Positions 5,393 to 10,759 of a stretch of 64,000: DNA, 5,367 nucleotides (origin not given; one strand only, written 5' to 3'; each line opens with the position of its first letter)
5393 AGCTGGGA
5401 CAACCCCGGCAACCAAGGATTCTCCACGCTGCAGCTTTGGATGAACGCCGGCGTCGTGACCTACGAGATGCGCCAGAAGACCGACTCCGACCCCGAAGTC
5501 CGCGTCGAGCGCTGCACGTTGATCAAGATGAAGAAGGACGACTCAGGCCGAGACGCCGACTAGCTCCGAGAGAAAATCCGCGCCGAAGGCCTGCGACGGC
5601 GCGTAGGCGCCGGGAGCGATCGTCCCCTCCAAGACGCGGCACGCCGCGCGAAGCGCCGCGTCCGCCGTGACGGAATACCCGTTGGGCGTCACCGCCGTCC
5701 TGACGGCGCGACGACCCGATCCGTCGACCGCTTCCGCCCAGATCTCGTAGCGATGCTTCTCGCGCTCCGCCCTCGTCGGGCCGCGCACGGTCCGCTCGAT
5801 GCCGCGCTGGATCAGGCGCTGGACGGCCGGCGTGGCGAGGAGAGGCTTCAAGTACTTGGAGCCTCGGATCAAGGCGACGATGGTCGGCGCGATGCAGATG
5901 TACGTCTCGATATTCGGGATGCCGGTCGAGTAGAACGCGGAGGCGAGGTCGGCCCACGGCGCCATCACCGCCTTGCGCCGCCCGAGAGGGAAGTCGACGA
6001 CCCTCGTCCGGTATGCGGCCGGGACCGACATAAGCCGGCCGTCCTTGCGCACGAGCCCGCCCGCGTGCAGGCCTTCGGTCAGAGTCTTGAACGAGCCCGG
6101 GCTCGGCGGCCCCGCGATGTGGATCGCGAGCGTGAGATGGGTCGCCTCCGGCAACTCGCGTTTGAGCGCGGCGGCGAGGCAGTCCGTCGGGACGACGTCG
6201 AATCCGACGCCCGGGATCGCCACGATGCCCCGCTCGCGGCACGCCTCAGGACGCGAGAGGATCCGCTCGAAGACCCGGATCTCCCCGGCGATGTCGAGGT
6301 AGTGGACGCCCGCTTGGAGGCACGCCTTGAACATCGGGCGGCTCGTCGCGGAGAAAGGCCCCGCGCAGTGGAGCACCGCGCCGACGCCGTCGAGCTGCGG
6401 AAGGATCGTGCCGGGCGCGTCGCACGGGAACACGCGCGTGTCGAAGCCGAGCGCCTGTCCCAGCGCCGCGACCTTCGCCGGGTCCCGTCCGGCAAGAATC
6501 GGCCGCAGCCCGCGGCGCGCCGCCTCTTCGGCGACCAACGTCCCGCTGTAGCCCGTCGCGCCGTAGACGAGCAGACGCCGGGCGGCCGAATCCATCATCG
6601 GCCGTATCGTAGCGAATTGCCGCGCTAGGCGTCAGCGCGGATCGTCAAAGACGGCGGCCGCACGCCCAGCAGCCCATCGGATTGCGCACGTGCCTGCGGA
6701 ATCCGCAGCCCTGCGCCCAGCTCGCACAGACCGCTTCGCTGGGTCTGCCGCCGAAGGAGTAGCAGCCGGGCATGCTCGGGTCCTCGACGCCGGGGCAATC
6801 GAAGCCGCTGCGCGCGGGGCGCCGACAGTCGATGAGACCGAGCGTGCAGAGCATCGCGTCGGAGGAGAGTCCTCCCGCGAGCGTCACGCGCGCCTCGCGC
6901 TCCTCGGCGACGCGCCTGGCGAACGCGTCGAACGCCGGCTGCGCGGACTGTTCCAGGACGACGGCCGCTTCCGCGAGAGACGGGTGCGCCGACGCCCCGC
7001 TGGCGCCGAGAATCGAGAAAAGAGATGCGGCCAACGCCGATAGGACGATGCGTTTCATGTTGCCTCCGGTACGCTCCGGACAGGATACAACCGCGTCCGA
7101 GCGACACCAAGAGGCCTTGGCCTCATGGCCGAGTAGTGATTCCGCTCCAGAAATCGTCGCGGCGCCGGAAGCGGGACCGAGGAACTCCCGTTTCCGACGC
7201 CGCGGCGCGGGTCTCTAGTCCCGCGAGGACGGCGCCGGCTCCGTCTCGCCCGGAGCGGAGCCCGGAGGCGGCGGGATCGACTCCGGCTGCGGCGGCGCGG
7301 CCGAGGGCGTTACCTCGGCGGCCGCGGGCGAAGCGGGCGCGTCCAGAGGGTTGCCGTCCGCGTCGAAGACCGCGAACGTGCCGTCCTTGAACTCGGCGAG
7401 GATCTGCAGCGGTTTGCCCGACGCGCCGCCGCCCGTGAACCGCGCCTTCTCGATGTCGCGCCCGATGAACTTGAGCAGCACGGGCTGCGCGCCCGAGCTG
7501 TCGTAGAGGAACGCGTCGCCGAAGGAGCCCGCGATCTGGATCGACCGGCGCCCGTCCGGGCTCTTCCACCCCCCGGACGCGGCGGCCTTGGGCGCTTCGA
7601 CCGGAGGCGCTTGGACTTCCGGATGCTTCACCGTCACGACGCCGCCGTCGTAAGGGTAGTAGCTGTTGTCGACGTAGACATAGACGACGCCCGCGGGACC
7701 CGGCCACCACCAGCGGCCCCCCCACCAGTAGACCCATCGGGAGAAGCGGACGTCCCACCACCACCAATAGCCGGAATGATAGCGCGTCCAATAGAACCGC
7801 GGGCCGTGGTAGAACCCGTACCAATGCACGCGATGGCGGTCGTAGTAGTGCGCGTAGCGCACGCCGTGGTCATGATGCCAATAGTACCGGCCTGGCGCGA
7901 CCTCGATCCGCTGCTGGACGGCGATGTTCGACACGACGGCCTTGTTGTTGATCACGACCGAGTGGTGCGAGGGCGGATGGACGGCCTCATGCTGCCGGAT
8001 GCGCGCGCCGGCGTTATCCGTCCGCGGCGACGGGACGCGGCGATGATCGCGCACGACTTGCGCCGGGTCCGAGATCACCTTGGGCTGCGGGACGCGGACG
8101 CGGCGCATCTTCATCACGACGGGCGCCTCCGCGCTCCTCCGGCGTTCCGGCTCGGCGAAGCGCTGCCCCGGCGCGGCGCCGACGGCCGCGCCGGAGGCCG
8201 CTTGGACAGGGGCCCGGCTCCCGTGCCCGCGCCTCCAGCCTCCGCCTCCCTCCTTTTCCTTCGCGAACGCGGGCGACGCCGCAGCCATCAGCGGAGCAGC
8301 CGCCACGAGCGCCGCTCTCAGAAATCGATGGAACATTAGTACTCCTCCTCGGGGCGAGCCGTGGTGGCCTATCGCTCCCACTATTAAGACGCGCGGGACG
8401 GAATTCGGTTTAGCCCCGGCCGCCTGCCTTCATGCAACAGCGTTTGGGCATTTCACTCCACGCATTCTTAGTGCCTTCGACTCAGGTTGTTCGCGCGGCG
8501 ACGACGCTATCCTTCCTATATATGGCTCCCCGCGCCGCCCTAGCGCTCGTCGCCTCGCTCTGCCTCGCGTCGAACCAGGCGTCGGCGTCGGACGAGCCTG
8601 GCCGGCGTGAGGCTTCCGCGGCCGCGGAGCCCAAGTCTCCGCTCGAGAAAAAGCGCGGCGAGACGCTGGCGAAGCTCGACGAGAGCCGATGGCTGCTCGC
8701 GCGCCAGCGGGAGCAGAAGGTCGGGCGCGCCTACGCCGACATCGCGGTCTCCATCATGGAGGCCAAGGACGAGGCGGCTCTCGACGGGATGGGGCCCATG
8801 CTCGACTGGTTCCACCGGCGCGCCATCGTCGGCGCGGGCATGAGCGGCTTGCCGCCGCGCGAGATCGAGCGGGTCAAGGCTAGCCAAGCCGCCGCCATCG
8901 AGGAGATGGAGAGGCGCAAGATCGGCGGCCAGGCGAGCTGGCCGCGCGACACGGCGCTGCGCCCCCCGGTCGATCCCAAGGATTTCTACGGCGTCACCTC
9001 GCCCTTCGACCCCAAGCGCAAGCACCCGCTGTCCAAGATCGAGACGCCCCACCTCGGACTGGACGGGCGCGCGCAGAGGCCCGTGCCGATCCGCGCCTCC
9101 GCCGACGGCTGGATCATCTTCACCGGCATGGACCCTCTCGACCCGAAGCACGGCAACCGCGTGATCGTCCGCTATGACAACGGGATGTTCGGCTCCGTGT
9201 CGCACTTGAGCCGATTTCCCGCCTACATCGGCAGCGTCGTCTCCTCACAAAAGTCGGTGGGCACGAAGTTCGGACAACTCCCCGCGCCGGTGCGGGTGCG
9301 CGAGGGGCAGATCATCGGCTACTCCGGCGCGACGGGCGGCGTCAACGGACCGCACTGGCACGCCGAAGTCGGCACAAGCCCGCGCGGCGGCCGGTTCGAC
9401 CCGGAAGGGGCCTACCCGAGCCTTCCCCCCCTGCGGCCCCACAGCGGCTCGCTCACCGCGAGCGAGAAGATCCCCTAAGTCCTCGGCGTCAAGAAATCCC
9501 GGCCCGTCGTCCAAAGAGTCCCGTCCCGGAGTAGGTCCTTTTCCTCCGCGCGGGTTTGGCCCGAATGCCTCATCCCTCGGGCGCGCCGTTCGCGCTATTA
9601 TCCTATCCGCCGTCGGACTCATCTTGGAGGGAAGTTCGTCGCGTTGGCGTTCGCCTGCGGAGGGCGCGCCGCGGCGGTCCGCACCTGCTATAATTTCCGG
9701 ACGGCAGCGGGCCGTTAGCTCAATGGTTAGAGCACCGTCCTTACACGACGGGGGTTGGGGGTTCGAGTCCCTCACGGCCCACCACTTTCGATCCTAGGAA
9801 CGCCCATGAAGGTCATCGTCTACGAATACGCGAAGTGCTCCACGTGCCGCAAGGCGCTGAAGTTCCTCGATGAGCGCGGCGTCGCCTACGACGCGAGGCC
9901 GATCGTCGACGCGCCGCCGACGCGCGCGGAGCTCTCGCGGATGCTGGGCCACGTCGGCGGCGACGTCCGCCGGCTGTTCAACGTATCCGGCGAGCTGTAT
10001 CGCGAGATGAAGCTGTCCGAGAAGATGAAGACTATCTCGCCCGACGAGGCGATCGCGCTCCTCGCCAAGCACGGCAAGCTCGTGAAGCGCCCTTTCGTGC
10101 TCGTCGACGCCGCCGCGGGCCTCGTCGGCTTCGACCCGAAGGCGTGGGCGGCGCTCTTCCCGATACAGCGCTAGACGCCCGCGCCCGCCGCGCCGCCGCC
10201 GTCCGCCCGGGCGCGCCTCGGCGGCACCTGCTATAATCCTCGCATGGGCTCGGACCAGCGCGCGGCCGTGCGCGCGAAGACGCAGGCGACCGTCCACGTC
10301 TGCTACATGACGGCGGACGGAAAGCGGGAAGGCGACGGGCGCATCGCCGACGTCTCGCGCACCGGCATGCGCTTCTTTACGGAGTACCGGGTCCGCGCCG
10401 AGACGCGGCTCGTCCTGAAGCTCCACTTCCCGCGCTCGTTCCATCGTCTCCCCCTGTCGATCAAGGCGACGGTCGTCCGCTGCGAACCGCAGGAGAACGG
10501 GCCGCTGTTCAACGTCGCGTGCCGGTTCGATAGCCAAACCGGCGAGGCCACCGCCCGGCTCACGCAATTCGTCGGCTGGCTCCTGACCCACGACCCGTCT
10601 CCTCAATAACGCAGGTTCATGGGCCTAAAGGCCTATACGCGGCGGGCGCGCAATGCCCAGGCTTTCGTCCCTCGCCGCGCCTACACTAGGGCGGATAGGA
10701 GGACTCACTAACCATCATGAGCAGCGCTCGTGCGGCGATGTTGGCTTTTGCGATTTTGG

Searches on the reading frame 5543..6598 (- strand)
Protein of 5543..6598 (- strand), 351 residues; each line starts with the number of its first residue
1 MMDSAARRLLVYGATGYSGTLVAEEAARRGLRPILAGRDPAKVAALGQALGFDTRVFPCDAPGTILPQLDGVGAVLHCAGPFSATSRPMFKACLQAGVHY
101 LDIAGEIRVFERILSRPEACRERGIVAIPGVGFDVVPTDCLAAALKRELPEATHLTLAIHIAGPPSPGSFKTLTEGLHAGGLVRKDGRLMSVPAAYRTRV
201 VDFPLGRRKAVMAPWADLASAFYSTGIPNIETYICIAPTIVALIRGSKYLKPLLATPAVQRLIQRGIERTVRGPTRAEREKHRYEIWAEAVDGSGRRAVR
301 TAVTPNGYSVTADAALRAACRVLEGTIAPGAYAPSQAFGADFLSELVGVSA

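Call 67: search_protein_families(library=pfam, proteins=[window:5543-6598:-], max_evalue=0.001)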
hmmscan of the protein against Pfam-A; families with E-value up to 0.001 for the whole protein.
window:5543-6598:- (351 aa): 2 families
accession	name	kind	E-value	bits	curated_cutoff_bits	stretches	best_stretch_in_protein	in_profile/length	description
PF03435.24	Sacchrp_dh_NADP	-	2.7e-10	41.1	25.1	1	10-128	2-129/129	Saccharopine dehydrogenase NADP binding domain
PF13460.12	NAD_binding_10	-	0.00037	20.9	27.2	0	13-98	1-90/184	NAD(P)H-binding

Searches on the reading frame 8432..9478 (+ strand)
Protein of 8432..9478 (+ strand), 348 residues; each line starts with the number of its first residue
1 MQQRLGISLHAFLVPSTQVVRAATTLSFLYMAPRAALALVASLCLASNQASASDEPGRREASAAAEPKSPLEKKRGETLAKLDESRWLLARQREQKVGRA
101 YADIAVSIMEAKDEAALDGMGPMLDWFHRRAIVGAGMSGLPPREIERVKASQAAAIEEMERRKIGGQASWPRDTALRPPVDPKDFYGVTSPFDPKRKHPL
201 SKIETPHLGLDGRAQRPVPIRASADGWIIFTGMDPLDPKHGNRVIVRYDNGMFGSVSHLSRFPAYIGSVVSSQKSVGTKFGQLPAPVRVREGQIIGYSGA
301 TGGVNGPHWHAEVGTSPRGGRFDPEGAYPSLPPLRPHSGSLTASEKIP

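Call 67: search_protein_families(library=pfam, proteins=[window:8432-9478:+], max_evalue=0.001)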
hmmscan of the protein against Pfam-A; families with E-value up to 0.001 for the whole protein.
window:8432-9478:+ (348 aa): 1 family
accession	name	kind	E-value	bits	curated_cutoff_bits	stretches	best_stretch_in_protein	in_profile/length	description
PF01551.29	Peptidase_M23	-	3.4e-12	46.8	28.7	1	206-314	2-88/96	Peptidase family M23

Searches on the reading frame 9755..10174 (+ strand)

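Call 67: search_protein_families(library=pfam, proteins=[window:9755-10174:+], max_evalue=0.001)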
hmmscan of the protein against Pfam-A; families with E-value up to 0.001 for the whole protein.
window:9755-10174:+ (139 aa): 2 families
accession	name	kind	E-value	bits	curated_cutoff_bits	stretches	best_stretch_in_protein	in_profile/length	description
PF03960.21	ArsC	-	1.1e-15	58.1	24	1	23-133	1-78/79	ArsC family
PF00462.30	Glutaredoxin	-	9.3e-07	29.4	22.9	1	20-65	1-46/60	Glutaredoxin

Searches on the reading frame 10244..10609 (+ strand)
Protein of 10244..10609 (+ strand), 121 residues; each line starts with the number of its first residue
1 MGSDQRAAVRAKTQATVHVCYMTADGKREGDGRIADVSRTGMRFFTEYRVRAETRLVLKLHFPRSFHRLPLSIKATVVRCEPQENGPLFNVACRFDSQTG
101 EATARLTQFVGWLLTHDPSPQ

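Call 67: search_protein_families(library=pfam, proteins=[window:10244-10609:+], max_evalue=0.001)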
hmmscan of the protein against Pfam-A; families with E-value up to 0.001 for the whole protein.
window:10244-10609:+ (121 aa): 1 family
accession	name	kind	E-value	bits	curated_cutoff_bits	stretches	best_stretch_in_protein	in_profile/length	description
PF07238.19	PilZ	-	1.6e-12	48.1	22.5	1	5-110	2-100/102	PilZ domain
